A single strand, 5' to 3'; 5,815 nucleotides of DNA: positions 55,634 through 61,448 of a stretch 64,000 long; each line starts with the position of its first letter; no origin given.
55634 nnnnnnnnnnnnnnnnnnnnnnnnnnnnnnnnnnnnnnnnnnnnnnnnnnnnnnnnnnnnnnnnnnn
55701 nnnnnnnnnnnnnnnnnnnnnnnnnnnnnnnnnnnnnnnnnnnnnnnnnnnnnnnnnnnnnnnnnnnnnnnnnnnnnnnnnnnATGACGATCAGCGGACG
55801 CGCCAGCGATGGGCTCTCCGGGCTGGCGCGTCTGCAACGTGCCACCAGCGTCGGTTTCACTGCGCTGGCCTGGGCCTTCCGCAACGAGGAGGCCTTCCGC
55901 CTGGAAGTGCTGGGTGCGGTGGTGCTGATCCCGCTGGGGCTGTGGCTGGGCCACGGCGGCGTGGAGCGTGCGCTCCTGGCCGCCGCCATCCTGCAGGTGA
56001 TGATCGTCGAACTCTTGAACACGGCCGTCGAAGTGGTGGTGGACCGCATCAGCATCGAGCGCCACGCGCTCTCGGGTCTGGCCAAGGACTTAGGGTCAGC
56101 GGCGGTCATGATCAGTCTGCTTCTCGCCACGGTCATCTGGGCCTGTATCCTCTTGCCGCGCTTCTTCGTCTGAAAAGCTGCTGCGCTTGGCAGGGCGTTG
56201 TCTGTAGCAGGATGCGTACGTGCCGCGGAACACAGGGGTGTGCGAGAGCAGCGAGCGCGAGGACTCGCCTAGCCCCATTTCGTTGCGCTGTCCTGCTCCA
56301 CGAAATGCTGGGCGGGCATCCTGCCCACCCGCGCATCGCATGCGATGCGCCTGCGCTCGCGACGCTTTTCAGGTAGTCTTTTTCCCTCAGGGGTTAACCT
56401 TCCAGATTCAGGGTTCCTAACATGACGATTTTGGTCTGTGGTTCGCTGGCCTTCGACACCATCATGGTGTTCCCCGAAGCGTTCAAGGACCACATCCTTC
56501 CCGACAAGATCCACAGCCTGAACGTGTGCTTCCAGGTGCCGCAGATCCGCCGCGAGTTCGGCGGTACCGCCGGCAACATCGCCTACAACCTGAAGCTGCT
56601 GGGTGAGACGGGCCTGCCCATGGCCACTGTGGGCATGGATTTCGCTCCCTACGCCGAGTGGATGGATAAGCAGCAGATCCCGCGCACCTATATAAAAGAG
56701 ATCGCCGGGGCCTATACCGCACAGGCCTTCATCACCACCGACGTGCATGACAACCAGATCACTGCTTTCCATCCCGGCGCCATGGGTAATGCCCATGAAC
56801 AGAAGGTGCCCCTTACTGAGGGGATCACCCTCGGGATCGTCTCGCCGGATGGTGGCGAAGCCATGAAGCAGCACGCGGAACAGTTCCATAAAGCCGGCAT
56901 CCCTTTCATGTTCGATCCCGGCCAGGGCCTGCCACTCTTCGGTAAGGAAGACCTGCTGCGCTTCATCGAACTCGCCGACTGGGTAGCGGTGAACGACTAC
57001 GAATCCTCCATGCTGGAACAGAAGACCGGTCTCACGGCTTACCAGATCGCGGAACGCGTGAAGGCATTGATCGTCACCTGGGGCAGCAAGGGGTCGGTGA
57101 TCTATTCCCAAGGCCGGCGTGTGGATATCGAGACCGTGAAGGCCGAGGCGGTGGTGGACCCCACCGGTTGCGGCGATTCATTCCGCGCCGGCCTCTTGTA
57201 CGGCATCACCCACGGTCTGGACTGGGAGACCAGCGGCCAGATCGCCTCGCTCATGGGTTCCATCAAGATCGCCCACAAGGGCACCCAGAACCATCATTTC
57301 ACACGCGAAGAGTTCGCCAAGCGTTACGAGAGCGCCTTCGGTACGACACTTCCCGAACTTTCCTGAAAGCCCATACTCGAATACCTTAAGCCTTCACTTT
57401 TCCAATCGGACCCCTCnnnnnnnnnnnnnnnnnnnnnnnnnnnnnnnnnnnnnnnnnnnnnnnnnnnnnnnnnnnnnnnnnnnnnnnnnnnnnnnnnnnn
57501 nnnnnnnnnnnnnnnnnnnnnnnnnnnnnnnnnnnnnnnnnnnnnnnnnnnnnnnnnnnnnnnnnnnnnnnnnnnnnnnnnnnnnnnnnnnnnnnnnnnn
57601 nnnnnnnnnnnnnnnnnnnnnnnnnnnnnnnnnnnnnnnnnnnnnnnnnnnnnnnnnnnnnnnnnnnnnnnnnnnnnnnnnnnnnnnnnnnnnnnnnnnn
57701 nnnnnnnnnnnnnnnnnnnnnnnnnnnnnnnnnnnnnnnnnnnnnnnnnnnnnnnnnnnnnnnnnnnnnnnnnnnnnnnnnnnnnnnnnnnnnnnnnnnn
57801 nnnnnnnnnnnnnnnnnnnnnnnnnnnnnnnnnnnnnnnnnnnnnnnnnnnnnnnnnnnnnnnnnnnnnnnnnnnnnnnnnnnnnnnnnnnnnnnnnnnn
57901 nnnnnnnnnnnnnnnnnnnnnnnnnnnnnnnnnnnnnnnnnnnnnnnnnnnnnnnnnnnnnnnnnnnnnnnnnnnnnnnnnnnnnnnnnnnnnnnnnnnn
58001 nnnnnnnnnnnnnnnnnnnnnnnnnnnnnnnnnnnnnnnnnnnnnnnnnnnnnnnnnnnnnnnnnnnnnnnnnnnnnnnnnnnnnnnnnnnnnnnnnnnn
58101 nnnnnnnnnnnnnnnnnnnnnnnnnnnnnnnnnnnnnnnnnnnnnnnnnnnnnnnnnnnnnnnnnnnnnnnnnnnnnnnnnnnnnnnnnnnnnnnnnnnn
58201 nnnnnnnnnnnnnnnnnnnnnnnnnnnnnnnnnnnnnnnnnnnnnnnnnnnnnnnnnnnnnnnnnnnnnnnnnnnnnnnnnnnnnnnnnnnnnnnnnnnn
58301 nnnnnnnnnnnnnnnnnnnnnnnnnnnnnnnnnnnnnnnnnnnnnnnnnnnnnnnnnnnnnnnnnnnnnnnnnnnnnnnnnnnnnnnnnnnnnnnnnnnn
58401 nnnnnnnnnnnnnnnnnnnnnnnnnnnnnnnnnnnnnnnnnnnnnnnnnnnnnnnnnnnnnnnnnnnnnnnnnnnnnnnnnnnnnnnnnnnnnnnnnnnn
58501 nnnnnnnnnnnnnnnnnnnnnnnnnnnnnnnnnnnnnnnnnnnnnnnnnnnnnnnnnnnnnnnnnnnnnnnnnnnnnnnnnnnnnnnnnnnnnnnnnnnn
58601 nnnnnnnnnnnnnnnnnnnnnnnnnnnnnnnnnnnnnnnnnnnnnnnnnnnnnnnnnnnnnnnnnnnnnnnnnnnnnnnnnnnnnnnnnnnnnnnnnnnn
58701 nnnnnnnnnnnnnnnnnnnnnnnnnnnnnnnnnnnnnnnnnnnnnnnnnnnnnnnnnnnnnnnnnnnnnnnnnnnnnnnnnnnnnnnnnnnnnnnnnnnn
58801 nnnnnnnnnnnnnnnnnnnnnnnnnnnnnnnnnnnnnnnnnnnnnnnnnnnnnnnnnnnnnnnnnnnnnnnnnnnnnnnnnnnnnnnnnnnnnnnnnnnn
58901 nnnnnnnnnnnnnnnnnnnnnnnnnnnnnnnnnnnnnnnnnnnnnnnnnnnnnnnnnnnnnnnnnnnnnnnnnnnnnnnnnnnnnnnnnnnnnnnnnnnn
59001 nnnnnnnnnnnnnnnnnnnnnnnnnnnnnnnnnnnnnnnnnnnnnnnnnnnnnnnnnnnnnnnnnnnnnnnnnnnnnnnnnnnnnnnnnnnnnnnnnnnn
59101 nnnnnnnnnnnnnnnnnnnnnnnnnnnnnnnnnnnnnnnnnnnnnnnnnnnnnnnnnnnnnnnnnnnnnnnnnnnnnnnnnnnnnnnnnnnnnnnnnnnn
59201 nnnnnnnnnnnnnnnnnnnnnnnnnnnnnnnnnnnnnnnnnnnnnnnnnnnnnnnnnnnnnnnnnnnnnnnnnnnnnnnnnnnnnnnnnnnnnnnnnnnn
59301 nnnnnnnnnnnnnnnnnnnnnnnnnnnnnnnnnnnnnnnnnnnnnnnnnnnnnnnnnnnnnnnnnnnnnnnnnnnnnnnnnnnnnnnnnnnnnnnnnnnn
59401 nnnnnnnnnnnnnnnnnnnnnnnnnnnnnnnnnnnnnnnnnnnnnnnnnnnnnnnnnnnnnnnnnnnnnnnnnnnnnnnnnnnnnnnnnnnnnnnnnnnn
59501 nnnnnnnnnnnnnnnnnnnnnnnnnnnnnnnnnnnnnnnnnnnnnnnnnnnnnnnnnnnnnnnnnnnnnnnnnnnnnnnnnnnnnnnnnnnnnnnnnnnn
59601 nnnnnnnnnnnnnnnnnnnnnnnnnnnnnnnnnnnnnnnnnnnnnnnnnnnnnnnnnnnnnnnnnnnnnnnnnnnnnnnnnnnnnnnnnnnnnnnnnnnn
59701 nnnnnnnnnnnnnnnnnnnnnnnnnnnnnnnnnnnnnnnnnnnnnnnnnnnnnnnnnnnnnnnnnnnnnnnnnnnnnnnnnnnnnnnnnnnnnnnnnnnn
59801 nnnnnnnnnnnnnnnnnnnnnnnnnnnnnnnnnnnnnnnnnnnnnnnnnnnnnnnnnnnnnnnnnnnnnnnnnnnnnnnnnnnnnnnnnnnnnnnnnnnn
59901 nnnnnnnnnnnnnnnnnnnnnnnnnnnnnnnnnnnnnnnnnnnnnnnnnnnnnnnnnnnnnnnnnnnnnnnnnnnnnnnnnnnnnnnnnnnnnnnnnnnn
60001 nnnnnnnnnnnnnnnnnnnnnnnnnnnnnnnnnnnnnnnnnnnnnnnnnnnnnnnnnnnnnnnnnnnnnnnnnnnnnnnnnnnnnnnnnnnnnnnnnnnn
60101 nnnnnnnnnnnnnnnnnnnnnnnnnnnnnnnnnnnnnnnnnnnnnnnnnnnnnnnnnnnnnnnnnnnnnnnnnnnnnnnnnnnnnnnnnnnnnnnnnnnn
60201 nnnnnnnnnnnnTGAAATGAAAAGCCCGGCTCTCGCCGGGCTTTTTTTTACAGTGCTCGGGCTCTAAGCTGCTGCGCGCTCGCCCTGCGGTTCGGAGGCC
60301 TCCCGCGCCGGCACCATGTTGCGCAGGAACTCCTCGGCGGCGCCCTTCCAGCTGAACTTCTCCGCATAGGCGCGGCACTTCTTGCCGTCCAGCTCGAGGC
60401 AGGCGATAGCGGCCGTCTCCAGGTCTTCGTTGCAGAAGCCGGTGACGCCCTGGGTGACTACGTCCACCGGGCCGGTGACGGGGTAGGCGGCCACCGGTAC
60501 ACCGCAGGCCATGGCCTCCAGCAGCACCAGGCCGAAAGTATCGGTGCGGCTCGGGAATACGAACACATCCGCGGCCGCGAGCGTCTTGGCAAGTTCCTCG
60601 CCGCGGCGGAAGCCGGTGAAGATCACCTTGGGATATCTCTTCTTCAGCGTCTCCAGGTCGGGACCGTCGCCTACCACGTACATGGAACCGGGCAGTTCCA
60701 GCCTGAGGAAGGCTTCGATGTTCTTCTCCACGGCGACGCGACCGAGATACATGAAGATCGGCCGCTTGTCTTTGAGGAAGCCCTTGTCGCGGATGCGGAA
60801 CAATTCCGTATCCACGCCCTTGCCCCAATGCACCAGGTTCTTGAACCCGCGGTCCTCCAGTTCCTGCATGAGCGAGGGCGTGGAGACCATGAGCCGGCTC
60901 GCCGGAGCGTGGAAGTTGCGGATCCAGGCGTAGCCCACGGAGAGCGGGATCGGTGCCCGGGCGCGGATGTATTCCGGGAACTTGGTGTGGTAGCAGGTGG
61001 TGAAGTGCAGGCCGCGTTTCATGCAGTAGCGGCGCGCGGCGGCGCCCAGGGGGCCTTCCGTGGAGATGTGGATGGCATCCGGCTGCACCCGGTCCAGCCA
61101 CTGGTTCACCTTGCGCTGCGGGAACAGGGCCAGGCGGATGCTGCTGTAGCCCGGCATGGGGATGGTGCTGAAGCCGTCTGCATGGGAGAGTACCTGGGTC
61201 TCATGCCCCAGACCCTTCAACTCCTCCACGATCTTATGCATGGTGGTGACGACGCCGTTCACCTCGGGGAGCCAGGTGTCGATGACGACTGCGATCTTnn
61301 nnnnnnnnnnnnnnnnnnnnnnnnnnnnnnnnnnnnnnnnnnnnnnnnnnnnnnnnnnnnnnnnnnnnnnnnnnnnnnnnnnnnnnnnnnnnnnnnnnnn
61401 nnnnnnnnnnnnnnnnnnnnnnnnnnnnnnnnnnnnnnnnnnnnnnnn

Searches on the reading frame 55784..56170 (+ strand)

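Call 50: search_protein_families(library=pfam, proteins=[window:55784-56170:+], max_evalue=0.00001)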
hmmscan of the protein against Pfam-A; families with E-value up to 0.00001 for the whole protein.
window:55784-56170:+ (129 aa): 1 family
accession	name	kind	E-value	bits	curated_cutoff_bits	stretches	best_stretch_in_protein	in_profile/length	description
PF01219.24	DAGK_prokar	-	1.4e-29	102.4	22.3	1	25-123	4-102/102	Prokaryotic diacylglycerol kinase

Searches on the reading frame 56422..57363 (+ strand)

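Call 28: search_protein_families(library=pfam, proteins=[window:56422-57363:+], max_evalue=0.00001)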
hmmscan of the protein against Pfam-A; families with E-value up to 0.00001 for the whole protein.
window:56422-57363:+ (314 aa): 1 family
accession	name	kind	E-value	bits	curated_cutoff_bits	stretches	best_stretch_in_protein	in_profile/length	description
PF00294.29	PfkB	-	4.2e-38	131.8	25.8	1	14-290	4-297/302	pfkB family carbohydrate kinase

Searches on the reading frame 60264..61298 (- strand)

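Call 28: search_protein_families(library=pfam, proteins=[window:60264-61298:-], max_evalue=0.00001)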
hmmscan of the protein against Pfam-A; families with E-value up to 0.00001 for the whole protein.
window:60264-61298:- (344 aa): 5 families
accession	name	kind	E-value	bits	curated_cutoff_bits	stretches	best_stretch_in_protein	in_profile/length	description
PF13692.12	Glyco_trans_1_4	-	8.1e-25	88.2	27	1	180-302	2-138/142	Glycosyl transferases group 1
PF00534.26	Glycos_transf_1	-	1.7e-24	86.7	26.4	1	169-292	5-142/172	Glycosyl transferases group 1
PF13439.12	Glyco_transf_4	-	1.6e-18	67.7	28.5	1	13-165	1-169/170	Glycosyltransferase Family 4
PF20706.3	GT4-conflict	-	2.8e-09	36.9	26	1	234-333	273-363/385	Family 4 Glycosyltransferase in conflict systems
PF13579.12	Glyco_trans_4_4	-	1e-08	36.1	29.7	1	14-153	1-148/158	Glycosyl transferase 4-like domain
